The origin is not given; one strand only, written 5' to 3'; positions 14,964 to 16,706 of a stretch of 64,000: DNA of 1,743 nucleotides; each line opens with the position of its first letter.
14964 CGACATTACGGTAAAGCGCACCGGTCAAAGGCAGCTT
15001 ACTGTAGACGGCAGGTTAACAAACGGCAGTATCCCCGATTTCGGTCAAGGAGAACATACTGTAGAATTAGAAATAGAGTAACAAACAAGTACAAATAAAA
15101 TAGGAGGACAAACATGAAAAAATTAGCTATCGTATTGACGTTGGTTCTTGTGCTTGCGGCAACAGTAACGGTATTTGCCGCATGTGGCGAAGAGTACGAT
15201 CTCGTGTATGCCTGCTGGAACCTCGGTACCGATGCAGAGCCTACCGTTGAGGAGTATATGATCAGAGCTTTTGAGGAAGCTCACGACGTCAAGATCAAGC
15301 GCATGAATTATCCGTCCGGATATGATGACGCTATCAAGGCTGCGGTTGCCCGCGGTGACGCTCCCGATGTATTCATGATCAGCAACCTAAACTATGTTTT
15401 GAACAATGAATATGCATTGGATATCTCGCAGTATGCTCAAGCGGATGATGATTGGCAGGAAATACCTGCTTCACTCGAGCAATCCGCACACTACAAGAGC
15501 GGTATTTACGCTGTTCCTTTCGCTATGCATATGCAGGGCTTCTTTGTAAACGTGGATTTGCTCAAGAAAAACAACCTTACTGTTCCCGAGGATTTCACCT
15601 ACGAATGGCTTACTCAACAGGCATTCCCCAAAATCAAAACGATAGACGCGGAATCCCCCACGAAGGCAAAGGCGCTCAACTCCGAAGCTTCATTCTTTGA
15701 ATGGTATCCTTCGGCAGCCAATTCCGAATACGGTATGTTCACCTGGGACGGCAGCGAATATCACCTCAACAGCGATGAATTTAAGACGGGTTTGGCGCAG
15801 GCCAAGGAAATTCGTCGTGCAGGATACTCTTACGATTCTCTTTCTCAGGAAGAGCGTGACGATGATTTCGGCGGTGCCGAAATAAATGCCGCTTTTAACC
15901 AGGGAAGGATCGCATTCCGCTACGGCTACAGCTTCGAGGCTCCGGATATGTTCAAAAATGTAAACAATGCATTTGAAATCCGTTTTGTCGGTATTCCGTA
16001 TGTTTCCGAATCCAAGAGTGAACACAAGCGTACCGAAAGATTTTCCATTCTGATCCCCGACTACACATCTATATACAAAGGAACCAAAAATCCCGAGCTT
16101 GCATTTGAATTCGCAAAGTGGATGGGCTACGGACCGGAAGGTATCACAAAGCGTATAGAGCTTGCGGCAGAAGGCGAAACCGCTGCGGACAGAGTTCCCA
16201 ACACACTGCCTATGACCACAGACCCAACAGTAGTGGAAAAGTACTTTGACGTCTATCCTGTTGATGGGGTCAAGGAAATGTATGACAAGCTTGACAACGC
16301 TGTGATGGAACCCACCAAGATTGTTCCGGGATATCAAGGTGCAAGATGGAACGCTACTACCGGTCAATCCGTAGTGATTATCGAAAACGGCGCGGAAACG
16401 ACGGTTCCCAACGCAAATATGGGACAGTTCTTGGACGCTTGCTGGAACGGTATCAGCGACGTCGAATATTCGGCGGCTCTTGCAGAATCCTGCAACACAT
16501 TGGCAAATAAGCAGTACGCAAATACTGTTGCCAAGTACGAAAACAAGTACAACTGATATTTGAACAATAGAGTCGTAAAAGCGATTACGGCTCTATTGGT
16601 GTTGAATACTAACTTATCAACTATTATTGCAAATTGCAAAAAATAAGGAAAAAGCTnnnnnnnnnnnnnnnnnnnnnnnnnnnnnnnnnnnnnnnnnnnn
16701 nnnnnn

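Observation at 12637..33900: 13-gene glycan operon with duplicated importer parts, one ATPase and a GH94 / GH3 / 2x GH144-like enzyme set: possible beta-1,2-glucan (or other beta-glucan) locus of non-canonical composition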

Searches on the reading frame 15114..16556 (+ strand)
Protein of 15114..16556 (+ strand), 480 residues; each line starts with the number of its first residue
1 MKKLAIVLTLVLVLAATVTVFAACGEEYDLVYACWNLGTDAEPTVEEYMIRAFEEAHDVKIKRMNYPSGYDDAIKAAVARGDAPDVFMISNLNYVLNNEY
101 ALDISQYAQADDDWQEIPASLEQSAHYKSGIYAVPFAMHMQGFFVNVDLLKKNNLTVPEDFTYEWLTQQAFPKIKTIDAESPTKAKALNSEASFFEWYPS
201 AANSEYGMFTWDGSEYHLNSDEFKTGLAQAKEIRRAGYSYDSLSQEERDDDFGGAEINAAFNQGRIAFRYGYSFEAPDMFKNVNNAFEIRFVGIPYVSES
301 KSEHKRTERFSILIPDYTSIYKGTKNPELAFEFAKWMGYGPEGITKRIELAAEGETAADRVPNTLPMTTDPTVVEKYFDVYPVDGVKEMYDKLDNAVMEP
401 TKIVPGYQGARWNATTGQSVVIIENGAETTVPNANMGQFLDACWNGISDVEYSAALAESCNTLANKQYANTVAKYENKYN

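Call 4: search_protein_families(library=pfam, proteins=[window:15114-16556:+], max_evalue=0.01)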
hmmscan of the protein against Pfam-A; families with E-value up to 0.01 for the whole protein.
window:15114-16556:+ (480 aa): 2 families
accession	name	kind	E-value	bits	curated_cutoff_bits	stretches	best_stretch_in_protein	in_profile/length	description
PF13416.11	SBP_bac_8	-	3e-22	80.2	27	1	49-350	2-255/279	Bacterial extracellular solute-binding protein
PF01547.30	SBP_bac_1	-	1.9e-20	74.5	26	1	44-337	9-300/307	Bacterial extracellular solute-binding protein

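Call 10: search_solved_structures(query=window:15114-16556:+, max_evalue=0.01)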
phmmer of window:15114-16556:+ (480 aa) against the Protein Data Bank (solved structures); distinct sequences matched with E-value up to 0.01: 20.
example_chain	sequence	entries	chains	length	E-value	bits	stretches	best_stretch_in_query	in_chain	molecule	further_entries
22hh_A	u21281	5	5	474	2.7e-42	148.4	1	29-419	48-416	Extracellular solute-binding protein family 1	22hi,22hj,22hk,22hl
4g68_B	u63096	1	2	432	1.2e-08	37.5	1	31-285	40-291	ABC transporter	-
4g68_A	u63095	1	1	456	1.3e-08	37.3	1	31-285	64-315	ABC transporter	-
3jzj_A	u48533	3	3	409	2.1e-06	30.1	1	33-160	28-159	Acarbose/maltose binding protein GacH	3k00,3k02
3k01_A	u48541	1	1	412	2.4e-06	29.9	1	33-160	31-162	Acarbose/maltose binding protein GacH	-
2heu_A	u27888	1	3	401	3.9e-05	25.9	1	39-172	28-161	Sugar ABC transporter, sugar-binding protein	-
2hq0_A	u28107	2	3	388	4.1e-05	25.8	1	40-172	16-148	Sugar ABC transporter, sugar-binding protein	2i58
2hfb_A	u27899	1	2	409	4.6e-05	25.6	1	40-172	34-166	Sugar ABC transporter, sugar-binding protein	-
6pql_A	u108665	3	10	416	4.8e-05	25.6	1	40-172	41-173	ABC transporter sugar-binding protein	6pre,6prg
4r6h_A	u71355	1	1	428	0.00061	22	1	36-161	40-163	Solute binding protein MsmE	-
1elj_A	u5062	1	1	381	0.0008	21.6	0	66-152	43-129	MALTODEXTRIN-BINDING PROTEIN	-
4rk9_A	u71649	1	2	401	0.0014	20.8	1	39-160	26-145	Carbohydrate ABC transporter substrate-binding protein MsmE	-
7c0r_A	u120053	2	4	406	0.0045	19.1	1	33-160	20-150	Sugar ABC transporter, periplasmic sugar-binding protein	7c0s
7c0t_A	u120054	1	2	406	0.0061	18.6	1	33-160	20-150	Sugar ABC transporter, periplasmic sugar-binding protein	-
7c0v_A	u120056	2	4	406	0.0091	18.1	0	33-160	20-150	Sugar ABC transporter, periplasmic sugar-binding protein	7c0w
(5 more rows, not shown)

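Call 43: search_protein_families(library=ncbifam, proteins=[window:15114-16556:+], max_evalue=0.001)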
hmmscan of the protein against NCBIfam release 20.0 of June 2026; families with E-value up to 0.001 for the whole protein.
window:15114-16556:+ (480 aa): 1 family
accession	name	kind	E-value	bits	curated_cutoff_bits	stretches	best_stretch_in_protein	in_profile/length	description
TIGR03850.1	bind_CPR_0540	equivalog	2.2e-06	26.5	299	0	46-90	50-94/437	carbohydrate ABC transporter substrate-binding protein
